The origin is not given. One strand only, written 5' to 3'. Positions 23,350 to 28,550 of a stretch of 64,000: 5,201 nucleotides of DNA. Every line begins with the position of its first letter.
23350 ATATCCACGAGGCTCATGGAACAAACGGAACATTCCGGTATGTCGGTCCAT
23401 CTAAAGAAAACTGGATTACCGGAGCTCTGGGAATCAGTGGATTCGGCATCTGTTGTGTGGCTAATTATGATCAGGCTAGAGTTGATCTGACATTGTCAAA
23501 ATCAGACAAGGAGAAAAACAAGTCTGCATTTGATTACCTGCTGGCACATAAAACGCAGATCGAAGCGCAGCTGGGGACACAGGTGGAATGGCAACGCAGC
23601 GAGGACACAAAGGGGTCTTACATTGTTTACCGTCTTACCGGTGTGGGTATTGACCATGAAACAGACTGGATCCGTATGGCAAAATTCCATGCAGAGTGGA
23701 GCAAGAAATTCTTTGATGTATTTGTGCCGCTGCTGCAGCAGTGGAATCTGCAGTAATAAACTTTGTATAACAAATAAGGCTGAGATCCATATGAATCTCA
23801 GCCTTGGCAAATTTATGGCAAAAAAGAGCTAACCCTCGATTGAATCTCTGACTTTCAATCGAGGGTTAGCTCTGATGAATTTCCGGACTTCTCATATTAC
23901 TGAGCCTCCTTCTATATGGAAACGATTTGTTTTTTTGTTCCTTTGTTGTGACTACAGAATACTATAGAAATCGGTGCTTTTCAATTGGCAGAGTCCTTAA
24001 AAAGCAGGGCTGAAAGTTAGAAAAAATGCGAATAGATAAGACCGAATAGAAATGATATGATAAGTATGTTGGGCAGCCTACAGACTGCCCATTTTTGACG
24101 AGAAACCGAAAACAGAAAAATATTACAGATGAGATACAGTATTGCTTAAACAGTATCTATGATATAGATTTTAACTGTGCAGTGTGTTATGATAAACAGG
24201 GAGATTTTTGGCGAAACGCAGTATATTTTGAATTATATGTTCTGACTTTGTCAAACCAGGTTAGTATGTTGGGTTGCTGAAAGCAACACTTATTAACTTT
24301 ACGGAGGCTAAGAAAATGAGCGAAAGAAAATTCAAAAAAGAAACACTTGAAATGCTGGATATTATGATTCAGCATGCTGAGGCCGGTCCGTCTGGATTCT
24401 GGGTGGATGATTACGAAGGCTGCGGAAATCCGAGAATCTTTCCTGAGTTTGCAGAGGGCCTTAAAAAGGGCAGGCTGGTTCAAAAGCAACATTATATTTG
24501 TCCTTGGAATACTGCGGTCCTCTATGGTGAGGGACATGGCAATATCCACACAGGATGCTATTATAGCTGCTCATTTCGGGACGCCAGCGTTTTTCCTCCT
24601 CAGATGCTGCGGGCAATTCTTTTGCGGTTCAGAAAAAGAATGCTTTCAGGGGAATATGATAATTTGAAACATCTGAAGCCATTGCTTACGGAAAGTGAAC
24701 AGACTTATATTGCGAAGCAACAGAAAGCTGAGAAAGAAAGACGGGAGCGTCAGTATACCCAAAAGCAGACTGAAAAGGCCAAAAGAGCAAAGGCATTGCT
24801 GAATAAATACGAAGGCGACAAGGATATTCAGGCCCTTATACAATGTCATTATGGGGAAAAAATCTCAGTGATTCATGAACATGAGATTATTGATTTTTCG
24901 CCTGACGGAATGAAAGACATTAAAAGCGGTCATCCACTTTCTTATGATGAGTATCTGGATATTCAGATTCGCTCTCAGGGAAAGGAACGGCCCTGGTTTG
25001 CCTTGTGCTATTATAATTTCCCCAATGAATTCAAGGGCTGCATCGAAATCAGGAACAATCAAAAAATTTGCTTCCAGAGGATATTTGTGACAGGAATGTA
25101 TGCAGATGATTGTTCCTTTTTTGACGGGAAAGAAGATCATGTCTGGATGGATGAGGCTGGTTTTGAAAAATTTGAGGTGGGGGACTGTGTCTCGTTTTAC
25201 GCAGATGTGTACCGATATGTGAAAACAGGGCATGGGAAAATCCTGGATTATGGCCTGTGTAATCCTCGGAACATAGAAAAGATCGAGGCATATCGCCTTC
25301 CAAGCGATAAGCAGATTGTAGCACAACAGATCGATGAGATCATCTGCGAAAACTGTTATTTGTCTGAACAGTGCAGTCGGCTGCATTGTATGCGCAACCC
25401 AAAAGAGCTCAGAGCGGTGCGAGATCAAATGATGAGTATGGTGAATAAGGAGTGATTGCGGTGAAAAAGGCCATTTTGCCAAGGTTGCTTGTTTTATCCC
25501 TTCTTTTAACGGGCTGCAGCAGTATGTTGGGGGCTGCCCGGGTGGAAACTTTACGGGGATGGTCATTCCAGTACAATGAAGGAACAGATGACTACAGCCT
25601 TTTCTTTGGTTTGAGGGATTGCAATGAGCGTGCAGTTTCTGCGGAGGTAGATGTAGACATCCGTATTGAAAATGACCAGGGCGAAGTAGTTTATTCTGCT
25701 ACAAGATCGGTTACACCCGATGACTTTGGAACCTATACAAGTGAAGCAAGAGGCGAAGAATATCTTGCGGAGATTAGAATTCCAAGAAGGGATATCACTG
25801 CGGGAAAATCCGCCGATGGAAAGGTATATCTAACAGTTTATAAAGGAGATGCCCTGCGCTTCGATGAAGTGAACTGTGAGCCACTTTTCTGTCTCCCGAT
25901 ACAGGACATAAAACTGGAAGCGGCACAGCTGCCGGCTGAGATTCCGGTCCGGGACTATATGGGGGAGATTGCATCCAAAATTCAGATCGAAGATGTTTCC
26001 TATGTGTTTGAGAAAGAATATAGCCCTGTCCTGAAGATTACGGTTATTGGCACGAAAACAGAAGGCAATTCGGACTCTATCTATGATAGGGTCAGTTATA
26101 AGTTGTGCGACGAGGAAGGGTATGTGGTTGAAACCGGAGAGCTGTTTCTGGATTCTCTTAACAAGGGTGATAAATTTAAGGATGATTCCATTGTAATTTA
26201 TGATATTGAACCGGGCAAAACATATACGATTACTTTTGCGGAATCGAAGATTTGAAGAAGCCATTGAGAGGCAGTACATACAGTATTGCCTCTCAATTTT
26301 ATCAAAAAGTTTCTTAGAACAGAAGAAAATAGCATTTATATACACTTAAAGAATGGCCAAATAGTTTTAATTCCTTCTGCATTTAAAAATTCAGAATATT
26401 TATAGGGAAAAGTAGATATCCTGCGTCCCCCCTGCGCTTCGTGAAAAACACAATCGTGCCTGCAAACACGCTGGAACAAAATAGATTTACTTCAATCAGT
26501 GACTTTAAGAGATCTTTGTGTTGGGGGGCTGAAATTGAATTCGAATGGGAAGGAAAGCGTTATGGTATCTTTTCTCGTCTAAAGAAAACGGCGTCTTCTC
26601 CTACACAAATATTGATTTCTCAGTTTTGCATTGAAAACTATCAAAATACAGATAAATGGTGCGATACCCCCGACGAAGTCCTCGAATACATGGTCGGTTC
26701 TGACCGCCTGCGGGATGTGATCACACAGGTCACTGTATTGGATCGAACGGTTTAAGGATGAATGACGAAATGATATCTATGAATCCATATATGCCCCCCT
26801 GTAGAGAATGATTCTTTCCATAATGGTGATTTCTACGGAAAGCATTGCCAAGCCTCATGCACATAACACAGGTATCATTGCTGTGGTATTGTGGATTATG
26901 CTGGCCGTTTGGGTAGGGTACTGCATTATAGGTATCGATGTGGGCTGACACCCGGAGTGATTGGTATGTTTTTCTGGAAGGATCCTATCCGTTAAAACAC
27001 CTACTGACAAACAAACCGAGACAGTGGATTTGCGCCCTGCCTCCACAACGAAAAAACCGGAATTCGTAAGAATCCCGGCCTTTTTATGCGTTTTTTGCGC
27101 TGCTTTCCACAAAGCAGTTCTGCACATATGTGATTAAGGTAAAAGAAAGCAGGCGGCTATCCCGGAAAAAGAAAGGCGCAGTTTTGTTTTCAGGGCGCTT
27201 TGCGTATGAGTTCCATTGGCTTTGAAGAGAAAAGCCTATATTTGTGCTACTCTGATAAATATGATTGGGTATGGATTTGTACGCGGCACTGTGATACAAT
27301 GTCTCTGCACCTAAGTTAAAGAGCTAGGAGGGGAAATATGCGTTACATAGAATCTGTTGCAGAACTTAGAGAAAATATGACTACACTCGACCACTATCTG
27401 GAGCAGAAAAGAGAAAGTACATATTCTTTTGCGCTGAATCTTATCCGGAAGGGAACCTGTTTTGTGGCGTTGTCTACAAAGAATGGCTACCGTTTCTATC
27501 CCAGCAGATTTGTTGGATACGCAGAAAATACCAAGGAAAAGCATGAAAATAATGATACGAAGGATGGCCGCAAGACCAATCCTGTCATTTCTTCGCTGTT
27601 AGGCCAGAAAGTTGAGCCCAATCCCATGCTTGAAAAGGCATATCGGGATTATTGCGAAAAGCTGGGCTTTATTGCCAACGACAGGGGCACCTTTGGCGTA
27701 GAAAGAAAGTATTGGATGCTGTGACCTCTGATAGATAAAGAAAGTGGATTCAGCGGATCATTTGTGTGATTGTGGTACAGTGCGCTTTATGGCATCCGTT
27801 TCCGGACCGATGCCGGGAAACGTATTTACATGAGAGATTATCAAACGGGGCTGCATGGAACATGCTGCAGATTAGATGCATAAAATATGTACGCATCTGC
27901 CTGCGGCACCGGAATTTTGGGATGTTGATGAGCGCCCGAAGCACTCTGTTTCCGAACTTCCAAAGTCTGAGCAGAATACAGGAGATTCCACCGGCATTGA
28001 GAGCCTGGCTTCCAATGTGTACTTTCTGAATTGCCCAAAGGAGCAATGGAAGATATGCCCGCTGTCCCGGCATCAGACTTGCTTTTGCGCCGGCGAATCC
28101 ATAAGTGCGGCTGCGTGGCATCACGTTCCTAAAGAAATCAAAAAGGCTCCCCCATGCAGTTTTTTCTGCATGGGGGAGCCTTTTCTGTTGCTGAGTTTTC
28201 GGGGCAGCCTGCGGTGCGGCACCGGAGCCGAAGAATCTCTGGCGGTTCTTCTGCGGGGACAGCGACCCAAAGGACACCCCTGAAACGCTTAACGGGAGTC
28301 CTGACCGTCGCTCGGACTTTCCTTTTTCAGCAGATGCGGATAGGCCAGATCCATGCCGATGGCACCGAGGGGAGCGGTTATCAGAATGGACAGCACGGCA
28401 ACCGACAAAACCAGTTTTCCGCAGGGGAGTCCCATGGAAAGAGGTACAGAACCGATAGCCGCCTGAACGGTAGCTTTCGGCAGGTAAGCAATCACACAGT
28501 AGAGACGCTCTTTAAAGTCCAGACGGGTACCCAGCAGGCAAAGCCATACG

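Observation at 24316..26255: Translationally coupled two-gene cassette with no recognisable domains at the distal end of the defense island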

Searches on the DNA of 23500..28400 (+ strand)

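Call 83: search_rna_families(source=window, start=23500, end=28400, threshold=evalue, max_evalue=1)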
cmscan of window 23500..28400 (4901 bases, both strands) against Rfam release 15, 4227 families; matches with E-value up to 1: 7.
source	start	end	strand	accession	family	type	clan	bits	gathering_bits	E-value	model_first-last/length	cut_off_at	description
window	28136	28190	-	RF03637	mir-5879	Gene; miRNA;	-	33.4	97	0.00013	1-76/76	no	mir-5879 microRNA precursor family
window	28132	28191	-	RF03751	mir-7445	Gene; miRNA;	-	31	79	0.012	1-60/60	no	mir-7445 microRNA precursor family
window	28136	28190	+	RF03637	mir-5879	Gene; miRNA;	-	30.9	97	0.0007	1-76/76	no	mir-5879 microRNA precursor family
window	28141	28184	+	RF03751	mir-7445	Gene; miRNA;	-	28.6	79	0.05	8-51/60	no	mir-7445 microRNA precursor family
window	26814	26842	+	RF01350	CRISPR-DR41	Gene; CRISPR;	-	27.4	36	0.016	1-29/29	no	CRISPR RNA direct repeat element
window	26235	26312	+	RF02621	BSnc120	Gene; sRNA;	-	27.1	114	0.0039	1-88/88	no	Brucella sRNA 120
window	28140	28191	+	RF00489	ctRNA_p42d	Gene; antisense;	-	23.3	50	0.11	1-46/46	no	ctRNA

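Call 84: search_dna_similar(query=window:23757-26440:+, collection=plasmids, mode=distant)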
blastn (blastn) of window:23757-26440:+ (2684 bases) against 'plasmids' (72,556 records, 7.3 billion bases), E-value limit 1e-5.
No match.

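Call 103: search_dna_similar(query=L082:3500-13000:+, collection=phages, mode=near, max_rows=5)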
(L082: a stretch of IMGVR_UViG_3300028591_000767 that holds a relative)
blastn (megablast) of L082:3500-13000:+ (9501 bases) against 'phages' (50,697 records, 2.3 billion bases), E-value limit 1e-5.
No match.
